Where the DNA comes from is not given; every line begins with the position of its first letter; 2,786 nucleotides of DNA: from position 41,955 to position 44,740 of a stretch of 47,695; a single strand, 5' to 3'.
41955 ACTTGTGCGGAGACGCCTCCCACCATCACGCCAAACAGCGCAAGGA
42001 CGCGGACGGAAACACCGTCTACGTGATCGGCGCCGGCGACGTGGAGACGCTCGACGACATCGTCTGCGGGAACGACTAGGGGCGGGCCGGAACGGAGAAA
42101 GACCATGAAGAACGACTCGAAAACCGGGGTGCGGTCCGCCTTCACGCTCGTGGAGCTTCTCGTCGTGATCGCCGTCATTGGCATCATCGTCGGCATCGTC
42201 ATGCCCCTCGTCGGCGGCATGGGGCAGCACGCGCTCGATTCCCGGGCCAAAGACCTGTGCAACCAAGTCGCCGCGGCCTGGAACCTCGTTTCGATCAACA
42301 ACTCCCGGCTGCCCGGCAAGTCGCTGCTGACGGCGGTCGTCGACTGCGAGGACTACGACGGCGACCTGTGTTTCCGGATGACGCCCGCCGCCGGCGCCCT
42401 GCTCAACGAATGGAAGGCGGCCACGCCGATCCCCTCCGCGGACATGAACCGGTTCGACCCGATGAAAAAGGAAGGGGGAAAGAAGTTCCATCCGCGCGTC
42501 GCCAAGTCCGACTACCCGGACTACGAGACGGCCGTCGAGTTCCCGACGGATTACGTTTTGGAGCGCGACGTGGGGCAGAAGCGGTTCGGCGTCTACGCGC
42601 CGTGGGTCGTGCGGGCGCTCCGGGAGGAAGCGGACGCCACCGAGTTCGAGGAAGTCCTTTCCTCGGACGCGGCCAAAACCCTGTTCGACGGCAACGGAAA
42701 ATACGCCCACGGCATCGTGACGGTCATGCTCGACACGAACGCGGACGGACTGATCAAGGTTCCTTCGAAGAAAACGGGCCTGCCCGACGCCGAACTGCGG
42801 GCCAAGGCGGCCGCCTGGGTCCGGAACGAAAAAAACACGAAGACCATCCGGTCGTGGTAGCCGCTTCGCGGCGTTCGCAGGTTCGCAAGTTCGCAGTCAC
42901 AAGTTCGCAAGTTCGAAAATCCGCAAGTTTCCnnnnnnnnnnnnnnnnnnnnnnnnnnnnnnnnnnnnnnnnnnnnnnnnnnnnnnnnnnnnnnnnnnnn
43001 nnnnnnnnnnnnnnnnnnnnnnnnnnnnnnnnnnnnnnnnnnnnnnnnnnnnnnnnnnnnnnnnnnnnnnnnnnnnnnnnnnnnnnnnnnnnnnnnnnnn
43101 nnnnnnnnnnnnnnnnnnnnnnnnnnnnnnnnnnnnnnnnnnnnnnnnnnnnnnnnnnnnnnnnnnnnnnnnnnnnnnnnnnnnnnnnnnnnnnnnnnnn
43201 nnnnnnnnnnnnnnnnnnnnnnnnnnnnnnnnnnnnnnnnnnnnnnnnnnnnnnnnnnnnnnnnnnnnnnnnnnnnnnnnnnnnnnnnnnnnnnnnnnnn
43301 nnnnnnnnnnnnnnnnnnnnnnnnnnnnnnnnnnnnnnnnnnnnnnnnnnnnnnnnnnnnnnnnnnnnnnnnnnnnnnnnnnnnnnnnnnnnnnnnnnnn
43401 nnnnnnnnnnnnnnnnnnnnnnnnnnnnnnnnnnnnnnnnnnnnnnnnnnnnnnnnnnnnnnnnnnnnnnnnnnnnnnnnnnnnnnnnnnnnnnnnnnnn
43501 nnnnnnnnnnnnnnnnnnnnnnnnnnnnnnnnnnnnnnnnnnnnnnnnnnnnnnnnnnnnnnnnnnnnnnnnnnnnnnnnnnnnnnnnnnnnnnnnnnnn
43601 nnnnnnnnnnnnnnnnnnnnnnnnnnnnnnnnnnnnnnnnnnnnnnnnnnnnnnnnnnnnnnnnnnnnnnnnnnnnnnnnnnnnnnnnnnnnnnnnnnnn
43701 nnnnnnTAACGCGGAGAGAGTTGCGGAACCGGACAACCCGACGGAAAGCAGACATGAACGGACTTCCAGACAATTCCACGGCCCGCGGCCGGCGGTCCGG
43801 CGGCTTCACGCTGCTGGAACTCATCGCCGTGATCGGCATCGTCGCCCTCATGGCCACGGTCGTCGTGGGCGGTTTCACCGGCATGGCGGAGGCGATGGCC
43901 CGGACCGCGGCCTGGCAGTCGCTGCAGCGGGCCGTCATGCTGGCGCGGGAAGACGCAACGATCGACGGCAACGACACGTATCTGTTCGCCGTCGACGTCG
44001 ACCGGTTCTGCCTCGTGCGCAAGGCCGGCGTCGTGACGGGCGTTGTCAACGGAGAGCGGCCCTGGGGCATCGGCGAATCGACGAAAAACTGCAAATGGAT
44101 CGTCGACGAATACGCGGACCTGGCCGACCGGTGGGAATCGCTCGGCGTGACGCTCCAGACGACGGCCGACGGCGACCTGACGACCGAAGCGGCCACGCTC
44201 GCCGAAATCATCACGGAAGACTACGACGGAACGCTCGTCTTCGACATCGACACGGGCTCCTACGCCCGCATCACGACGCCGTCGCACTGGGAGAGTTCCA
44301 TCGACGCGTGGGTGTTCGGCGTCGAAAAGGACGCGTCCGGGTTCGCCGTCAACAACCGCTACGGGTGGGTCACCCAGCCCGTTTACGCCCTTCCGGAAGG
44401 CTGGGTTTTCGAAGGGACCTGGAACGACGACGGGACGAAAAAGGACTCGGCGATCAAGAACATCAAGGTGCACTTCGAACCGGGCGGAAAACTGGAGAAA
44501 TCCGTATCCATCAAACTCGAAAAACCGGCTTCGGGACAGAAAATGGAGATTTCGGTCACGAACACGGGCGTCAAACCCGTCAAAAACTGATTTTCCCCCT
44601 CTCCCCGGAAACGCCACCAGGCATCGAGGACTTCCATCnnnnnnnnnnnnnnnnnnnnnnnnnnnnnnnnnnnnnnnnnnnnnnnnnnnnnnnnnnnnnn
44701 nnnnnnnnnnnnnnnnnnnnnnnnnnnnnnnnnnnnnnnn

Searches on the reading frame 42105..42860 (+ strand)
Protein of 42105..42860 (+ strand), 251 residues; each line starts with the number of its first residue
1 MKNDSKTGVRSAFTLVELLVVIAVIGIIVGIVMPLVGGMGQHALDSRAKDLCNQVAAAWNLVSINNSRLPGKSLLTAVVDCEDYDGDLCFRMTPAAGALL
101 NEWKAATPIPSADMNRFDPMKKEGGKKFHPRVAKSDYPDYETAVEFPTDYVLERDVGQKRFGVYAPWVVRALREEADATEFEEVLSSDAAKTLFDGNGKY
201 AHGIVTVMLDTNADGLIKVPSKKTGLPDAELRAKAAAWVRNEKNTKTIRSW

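Call 58: search_protein_families(library=pfam, proteins=[window:42105-42860:+], max_evalue=0.001)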
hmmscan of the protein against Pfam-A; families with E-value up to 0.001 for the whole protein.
window:42105-42860:+ (251 aa): 1 family
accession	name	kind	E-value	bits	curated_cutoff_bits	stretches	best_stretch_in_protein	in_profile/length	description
PF07963.17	N_methyl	-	5.5e-05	23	21.2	1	10-33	4-27/27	Prokaryotic N-terminal methylation motif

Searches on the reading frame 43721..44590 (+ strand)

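Call 58: search_protein_families(library=pfam, proteins=[window:43721-44590:+], max_evalue=0.001)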
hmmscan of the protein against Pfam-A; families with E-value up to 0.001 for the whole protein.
window:43721-44590:+ (289 aa): 1 family
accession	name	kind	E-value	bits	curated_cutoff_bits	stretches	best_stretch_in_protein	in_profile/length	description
PF07963.17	N_methyl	-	0.00013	21.8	21.2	1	24-48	2-26/27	Prokaryotic N-terminal methylation motif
